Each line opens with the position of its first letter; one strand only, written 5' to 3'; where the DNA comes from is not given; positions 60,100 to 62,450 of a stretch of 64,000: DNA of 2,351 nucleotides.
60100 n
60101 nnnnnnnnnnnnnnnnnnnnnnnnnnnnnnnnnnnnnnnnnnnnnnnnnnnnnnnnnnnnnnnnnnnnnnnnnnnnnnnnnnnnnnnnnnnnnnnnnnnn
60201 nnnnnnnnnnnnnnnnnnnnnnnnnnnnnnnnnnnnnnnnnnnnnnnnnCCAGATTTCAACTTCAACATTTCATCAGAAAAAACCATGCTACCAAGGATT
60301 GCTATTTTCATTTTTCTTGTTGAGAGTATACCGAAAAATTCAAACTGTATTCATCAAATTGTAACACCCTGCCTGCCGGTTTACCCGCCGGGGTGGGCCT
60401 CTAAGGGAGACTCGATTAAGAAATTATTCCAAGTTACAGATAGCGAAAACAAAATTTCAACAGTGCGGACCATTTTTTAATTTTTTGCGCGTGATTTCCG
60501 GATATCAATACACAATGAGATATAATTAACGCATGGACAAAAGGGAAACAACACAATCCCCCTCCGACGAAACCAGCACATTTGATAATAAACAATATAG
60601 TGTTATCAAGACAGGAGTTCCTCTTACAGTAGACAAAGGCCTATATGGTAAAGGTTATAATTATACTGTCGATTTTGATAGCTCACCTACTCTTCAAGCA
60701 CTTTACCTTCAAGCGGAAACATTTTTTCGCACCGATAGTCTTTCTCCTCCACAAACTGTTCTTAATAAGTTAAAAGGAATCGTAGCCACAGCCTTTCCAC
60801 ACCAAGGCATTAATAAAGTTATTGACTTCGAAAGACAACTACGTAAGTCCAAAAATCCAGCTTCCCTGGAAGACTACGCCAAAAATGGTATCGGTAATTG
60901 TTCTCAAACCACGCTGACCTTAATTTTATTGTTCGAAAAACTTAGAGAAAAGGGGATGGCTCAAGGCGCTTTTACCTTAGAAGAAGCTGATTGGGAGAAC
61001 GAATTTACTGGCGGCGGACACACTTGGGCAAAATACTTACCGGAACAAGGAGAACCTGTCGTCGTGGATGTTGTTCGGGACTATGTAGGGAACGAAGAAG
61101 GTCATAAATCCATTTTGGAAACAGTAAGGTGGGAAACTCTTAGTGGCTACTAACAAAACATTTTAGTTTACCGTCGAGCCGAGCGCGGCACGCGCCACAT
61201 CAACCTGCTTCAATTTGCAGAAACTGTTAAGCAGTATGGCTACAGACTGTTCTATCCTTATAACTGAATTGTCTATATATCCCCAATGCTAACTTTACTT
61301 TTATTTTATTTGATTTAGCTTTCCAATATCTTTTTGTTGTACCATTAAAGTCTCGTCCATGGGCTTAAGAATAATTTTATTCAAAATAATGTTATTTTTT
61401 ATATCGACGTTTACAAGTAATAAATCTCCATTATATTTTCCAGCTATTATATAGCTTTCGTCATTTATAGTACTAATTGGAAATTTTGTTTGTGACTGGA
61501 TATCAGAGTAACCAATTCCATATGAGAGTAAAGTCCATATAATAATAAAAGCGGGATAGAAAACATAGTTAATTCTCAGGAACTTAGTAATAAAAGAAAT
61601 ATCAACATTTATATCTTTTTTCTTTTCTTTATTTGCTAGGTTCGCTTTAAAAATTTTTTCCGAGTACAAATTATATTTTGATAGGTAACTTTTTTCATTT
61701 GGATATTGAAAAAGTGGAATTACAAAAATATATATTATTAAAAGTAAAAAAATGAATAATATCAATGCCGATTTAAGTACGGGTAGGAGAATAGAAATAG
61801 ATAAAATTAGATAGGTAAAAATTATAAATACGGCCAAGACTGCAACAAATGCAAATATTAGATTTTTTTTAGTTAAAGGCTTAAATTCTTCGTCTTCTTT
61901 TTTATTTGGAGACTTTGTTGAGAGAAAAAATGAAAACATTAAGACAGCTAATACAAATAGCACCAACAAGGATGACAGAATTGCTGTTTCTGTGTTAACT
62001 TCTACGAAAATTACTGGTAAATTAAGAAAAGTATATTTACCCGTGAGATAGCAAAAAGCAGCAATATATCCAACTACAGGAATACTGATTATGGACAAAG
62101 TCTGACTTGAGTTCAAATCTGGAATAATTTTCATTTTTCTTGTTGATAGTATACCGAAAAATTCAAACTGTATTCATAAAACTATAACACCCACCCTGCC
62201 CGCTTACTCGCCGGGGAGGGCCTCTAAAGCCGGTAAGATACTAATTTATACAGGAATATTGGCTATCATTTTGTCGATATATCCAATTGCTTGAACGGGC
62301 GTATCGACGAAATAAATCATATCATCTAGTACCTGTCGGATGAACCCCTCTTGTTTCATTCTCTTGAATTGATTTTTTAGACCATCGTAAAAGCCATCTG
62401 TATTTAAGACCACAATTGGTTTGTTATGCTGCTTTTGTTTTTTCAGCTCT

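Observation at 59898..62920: Accessory islet combining two SLOG-superfamily genes, a cytoplasmic transglutaminase/papain-like protein, a multi-TM protein and duplicated leaders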

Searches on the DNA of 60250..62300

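Call 80: search_rna_families(source=window, start=60250, end=62300, threshold=evalue, max_evalue=10, show_alignments=3)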
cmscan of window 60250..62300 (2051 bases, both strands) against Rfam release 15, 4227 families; matches with E-value up to 10: 2.
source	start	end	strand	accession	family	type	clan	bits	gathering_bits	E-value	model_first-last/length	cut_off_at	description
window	61867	61993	+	RF01859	Phe_leader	Cis-reg; leader;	-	18.3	55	7.3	1-125/125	no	Phenylalanine leader peptide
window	61882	61941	+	RF00736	mir-320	Gene; miRNA;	-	14.4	55.5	9.2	1-76/76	no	mir-320 microRNA precursor family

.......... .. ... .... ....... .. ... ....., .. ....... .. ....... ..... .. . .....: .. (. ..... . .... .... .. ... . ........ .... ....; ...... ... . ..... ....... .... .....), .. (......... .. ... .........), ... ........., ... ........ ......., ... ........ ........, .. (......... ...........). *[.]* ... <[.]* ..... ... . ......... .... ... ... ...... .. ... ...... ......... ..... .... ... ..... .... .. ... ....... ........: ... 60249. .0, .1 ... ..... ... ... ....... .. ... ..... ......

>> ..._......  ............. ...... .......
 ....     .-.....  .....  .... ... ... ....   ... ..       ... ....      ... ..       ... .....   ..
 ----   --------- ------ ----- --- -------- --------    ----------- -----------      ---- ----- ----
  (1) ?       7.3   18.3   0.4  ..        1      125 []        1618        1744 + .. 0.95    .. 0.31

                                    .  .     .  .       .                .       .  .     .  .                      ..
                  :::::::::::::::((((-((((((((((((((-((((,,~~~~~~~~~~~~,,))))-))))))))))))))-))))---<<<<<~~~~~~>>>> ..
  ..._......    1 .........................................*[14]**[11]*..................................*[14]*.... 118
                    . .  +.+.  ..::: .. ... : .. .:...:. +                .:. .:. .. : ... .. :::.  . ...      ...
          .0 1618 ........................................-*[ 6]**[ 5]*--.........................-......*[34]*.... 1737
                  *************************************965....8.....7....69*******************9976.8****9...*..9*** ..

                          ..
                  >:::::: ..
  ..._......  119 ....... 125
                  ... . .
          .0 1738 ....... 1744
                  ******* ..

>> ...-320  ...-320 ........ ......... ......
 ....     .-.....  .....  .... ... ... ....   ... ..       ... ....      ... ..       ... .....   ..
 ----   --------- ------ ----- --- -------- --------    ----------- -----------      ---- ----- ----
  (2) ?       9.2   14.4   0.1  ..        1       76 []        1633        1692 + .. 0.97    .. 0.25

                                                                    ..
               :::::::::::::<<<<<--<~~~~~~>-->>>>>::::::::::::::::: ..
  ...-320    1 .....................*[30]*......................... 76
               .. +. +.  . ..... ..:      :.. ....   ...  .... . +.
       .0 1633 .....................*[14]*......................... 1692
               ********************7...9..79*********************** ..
